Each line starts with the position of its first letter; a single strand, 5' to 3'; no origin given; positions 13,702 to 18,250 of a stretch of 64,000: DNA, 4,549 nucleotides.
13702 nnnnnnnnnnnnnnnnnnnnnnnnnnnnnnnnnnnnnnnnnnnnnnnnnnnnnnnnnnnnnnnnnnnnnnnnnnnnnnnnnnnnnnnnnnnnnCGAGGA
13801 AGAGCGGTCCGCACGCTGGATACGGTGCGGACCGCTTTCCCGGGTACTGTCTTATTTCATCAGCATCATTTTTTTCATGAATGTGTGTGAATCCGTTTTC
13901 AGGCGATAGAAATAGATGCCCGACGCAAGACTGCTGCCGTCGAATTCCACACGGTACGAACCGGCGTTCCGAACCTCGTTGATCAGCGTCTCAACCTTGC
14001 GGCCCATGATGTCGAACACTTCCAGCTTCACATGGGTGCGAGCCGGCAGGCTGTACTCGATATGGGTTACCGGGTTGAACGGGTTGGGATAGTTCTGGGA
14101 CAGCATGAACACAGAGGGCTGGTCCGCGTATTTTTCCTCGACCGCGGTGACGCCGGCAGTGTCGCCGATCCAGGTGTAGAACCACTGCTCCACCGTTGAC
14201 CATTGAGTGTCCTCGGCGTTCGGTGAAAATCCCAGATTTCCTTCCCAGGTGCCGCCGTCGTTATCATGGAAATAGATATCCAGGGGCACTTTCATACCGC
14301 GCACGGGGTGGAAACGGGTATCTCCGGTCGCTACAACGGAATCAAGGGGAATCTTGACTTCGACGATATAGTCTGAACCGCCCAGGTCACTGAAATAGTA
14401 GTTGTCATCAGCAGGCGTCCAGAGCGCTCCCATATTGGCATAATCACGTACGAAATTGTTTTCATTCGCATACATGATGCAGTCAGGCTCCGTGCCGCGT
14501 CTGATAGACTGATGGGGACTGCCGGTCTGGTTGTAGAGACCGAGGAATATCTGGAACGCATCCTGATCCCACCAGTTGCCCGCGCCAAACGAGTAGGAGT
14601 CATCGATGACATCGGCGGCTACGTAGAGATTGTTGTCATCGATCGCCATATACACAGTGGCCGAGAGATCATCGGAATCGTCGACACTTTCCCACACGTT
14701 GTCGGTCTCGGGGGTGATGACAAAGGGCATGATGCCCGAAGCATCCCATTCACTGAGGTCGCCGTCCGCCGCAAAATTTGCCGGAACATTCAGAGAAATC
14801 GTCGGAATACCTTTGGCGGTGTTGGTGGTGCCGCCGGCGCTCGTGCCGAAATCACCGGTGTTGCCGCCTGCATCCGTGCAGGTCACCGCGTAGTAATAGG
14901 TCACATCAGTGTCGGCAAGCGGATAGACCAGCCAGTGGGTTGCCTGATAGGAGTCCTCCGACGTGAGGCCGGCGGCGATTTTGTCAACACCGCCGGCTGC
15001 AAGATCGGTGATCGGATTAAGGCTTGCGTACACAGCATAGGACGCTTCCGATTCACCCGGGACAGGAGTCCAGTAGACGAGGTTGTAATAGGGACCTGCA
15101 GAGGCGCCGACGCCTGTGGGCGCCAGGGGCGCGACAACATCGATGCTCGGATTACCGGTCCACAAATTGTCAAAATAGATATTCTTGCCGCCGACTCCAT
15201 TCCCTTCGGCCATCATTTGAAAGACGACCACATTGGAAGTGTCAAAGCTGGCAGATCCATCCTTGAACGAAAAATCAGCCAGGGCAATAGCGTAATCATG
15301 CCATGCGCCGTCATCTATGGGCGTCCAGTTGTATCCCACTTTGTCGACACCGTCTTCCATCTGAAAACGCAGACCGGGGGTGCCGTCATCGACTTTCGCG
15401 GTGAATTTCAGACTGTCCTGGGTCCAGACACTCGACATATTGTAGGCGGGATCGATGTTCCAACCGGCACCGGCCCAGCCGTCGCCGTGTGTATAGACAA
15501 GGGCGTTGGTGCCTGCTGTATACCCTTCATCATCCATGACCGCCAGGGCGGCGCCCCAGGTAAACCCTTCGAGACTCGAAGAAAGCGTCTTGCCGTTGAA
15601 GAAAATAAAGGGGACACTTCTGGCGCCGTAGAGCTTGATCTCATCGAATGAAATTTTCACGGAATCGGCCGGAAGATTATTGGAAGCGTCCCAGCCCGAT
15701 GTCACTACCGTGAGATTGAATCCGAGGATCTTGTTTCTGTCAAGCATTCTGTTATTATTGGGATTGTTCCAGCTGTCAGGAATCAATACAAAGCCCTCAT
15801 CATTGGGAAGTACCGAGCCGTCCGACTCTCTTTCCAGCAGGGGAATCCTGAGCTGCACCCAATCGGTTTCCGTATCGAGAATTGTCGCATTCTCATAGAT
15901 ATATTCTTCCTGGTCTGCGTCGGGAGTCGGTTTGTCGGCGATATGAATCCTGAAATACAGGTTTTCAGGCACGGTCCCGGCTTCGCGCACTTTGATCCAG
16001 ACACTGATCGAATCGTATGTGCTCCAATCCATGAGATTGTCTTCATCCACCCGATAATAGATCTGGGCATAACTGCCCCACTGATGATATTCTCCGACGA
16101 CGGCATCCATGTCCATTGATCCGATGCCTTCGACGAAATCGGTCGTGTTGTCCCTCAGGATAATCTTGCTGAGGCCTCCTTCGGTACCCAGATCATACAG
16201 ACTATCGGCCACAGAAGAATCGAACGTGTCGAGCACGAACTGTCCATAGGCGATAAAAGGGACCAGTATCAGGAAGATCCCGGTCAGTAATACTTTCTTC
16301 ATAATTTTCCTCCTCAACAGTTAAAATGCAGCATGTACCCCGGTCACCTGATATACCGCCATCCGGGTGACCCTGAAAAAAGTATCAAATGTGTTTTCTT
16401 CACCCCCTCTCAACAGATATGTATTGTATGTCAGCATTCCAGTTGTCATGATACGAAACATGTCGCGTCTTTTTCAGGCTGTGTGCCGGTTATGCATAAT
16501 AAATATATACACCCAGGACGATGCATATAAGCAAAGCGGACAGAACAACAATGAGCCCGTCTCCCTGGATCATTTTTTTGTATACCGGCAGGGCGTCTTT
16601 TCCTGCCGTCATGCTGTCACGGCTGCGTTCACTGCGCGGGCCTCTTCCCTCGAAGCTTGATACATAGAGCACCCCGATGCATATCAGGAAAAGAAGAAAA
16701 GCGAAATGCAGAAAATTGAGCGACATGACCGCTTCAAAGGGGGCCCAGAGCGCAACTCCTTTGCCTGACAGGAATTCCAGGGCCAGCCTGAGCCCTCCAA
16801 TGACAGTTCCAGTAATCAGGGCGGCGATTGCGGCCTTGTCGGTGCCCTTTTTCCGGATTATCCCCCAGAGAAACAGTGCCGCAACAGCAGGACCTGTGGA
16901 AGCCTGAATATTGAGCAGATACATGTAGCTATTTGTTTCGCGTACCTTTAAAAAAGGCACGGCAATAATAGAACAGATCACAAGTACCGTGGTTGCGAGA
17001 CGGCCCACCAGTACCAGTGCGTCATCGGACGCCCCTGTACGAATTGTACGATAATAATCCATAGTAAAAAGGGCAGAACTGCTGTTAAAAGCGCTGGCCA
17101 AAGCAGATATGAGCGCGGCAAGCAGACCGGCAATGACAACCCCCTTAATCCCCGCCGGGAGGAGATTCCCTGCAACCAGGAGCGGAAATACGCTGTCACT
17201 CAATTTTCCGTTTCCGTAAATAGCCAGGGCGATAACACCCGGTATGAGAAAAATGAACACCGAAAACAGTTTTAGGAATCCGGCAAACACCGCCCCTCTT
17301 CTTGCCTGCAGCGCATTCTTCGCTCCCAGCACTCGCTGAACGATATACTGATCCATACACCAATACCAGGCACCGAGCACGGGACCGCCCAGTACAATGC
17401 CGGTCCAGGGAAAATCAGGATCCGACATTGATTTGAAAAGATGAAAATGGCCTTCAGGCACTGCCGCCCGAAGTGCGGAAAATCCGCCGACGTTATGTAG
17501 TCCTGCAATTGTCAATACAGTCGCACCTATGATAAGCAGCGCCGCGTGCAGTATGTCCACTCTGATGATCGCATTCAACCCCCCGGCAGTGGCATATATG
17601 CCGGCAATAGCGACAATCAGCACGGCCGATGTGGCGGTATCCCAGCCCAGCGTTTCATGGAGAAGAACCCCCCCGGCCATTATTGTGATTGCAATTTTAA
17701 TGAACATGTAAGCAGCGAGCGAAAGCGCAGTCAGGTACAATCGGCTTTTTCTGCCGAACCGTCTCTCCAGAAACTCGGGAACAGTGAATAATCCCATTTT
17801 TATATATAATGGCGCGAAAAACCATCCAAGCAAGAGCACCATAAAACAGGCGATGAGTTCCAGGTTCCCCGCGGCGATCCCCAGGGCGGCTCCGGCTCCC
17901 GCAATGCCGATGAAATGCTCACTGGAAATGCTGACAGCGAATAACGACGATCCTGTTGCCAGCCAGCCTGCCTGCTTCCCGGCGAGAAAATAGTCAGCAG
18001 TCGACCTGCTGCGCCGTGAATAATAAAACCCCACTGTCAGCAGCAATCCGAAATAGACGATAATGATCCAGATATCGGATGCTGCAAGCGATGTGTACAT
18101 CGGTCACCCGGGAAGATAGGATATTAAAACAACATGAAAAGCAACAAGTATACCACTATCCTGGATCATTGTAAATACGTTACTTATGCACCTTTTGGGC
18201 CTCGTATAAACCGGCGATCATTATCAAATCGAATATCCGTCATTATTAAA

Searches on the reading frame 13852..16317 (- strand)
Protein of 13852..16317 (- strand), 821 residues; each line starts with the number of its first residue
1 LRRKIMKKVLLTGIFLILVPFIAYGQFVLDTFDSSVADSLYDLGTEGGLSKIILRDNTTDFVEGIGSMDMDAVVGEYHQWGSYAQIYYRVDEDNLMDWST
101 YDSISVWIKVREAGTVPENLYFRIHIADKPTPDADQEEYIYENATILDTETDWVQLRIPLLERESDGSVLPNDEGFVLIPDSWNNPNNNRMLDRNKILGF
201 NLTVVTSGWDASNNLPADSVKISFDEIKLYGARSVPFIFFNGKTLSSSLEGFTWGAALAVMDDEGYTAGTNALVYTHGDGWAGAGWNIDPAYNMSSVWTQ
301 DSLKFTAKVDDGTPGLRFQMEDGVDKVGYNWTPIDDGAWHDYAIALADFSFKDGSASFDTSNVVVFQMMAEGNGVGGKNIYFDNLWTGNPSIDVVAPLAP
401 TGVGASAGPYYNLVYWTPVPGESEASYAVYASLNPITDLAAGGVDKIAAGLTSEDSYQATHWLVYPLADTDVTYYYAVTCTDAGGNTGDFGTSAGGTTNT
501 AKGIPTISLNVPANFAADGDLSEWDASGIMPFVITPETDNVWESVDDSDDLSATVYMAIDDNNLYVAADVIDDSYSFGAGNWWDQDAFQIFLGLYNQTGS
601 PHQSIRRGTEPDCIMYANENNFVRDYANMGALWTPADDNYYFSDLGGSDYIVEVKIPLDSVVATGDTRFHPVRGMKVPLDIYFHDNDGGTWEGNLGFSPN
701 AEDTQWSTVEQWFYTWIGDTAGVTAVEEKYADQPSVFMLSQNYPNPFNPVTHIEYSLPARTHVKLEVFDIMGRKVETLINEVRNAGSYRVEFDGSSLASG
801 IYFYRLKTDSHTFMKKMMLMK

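Call 20: search_protein_families(library=ncbifam, proteins=[window:13852-16317:-], max_evalue=0.001)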
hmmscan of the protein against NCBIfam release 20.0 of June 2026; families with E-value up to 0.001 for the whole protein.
window:13852-16317:- (821 aa): 4 families
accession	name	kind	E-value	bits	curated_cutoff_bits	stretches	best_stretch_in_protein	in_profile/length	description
TIGR04183.1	Por_Secre_tail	domain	7.9e-11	41.8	23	1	743-818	2-70/72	T9SS type A sorting domain-containing protein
NF038113.1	T9SSA_dep_M36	equivalog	4.4e-08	31.7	885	1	741-819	794-868/869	T9SS-dependent M36 family metallopeptidase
NF052323.1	T9SSA_dep_M6i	equivalog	4e-07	28.4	600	1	742-810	960-1028/1043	T9SS-dependent M6-like inactivated metalloprotease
NF033707.1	T9SS_sortase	equivalog_domain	4e-05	21.4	420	1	741-812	1000-1081/1095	type IX secretion system sortase PorU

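Call 69: search_protein_families(library=pfam, proteins=[window:13852-16317:-], max_evalue=0.0001)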
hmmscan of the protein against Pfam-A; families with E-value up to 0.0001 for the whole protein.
window:13852-16317:- (821 aa): 2 families
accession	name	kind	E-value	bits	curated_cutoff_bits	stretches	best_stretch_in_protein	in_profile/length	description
PF06452.16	CBM9_1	-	5e-12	46.5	23.4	1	538-712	17-177/185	Carbohydrate family 9 binding domain-like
PF18962.6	Por_Secre_tail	-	4.2e-11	43.4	27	1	743-818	2-74/75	Secretion system C-terminal sorting domain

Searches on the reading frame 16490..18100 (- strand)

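Call 17: search_protein_families(library=pfam, proteins=[window:16490-18100:-], max_evalue=0.001)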
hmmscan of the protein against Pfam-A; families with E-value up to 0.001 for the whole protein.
window:16490-18100:- (536 aa): 1 family
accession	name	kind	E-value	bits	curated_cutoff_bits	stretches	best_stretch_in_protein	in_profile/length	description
PF00474.23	SSF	-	4.1e-71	240.4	22.8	1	37-431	1-406/406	Sodium:solute symporter family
